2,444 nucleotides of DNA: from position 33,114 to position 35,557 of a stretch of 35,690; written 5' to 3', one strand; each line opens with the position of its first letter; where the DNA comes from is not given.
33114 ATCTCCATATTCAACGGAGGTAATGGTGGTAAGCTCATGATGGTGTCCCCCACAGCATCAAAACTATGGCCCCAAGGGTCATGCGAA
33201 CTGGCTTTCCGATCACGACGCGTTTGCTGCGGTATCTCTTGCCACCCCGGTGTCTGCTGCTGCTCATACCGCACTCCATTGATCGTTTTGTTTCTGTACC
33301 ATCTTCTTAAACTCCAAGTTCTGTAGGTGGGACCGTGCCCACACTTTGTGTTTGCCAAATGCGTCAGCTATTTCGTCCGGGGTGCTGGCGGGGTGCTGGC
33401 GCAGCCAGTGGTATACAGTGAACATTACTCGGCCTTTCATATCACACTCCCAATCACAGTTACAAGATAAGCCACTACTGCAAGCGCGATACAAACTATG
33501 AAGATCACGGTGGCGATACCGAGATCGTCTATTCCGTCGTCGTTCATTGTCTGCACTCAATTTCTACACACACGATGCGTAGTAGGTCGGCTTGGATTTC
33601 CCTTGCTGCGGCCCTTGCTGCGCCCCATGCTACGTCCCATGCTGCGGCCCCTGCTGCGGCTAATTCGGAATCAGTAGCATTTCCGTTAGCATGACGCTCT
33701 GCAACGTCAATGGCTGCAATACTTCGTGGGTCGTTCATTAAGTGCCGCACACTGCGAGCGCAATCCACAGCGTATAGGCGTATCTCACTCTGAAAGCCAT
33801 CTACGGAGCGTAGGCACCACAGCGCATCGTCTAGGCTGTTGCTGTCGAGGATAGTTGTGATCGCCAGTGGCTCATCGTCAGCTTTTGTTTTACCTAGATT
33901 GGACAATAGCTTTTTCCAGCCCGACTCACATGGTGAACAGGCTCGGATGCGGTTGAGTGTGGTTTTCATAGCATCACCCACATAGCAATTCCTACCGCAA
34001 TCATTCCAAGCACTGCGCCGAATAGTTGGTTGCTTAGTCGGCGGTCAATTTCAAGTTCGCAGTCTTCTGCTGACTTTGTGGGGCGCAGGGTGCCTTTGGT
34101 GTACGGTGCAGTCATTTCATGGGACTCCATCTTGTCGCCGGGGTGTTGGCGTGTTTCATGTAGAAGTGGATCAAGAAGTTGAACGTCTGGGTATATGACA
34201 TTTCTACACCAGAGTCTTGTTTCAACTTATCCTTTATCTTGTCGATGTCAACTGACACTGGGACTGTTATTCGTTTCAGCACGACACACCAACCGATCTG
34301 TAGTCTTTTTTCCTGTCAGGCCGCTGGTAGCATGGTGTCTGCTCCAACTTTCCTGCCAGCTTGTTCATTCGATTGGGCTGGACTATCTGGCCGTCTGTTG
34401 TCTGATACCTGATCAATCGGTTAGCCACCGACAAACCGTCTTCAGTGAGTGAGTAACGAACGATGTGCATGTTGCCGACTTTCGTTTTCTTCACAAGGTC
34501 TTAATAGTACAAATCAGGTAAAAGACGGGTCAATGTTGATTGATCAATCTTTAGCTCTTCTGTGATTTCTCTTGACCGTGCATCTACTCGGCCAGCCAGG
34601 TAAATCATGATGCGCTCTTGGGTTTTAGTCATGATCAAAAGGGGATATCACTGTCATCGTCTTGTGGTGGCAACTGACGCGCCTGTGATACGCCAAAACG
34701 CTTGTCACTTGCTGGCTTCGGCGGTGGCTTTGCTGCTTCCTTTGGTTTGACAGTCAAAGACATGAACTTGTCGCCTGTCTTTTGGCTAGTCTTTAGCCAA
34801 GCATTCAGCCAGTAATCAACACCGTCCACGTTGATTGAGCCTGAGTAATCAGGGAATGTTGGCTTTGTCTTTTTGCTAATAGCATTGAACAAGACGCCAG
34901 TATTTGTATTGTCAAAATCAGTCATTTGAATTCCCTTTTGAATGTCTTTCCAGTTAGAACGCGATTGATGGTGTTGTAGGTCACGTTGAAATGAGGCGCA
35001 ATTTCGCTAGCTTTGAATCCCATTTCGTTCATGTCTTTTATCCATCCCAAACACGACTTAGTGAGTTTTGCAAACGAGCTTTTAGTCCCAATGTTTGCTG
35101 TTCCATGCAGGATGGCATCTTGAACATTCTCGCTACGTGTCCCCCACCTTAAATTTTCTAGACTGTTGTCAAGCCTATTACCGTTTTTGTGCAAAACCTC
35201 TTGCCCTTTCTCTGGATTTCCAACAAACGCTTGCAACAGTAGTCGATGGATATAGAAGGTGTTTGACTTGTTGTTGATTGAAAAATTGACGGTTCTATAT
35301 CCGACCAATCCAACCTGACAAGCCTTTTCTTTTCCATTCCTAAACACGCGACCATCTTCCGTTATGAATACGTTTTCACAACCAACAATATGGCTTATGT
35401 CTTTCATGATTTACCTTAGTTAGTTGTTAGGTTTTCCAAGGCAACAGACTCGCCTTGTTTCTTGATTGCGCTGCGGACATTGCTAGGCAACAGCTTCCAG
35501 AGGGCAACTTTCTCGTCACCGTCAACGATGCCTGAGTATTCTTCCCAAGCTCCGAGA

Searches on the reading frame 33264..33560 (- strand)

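Call 83: search_protein_families(library=pfam, proteins=[window:33264-33560:-], max_evalue=0.01)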
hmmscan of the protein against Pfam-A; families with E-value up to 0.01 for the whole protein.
window:33264-33560:- (98 aa): 1 family
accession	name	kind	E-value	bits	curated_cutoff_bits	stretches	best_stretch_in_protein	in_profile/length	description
PF04703.18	FaeA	-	0.00061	20.5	20.7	1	56-92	13-49/62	FaeA-like protein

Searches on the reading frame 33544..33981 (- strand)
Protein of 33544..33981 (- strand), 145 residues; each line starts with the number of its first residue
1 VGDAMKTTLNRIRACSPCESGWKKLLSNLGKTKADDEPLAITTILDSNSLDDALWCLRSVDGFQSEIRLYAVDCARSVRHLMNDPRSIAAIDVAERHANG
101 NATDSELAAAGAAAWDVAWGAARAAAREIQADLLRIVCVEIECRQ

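Call 11: search_protein_families(library=phrogs, proteins=[window:33544-33981:-], max_evalue=0.001)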
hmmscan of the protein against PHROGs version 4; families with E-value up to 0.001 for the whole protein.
window:33544-33981:- (145 aa): 1 family
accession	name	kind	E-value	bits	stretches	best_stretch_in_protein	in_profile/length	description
phrog_18326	-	unknown function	8.2e-41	140.8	1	5-129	3-133/203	-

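Call 83: search_protein_families(library=pfam, proteins=[window:33544-33981:-], max_evalue=0.01)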
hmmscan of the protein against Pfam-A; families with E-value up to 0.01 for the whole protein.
window:33544-33981:- (145 aa): 0 families

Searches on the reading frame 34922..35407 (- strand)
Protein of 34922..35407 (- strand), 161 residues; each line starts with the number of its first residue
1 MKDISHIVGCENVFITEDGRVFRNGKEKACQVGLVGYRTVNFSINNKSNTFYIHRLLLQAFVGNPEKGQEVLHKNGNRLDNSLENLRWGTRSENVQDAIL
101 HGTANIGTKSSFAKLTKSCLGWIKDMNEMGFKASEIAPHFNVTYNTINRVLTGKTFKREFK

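Call 11: search_protein_families(library=phrogs, proteins=[window:34922-35407:-], max_evalue=0.001)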
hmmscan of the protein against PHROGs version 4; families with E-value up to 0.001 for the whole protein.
window:34922-35407:- (161 aa): 12 families
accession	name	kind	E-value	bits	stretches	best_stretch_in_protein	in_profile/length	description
phrog_59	-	DNA, RNA and nucleotide metabolism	1.5e-40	140.8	1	6-158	142-274/423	HNH endonuclease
phrog_1492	-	DNA, RNA and nucleotide metabolism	6.2e-28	99.1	1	35-105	96-166/414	HNH endonuclease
phrog_959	-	DNA, RNA and nucleotide metabolism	1.5e-24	87.3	1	11-112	16-120/138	HNH endonuclease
phrog_37683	-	unknown function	5.8e-15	56.1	1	23-140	133-251/279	-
phrog_99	-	DNA, RNA and nucleotide metabolism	1.8e-14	55.2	1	27-100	133-207/383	HNH endonuclease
phrog_826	-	DNA, RNA and nucleotide metabolism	1.4e-07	32.3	1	36-97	96-157/281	HNH endonuclease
phrog_4578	-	DNA, RNA and nucleotide metabolism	2.3e-07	31.8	1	60-97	21-58/130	HNH endonuclease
phrog_7545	-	DNA, RNA and nucleotide metabolism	1.7e-06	29.3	1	36-93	67-128/160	HNH endonuclease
phrog_30377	-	DNA, RNA and nucleotide metabolism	2.7e-06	28.4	1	43-102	4-59/82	HNH endonuclease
phrog_6254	-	DNA, RNA and nucleotide metabolism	1.5e-05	26.3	1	51-155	36-152/154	HNH endonuclease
phrog_17657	-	DNA, RNA and nucleotide metabolism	4.6e-05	24.3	1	10-89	76-165/168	HNH endonuclease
phrog_36769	-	unknown function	0.00032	21.1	1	35-102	225-290/367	-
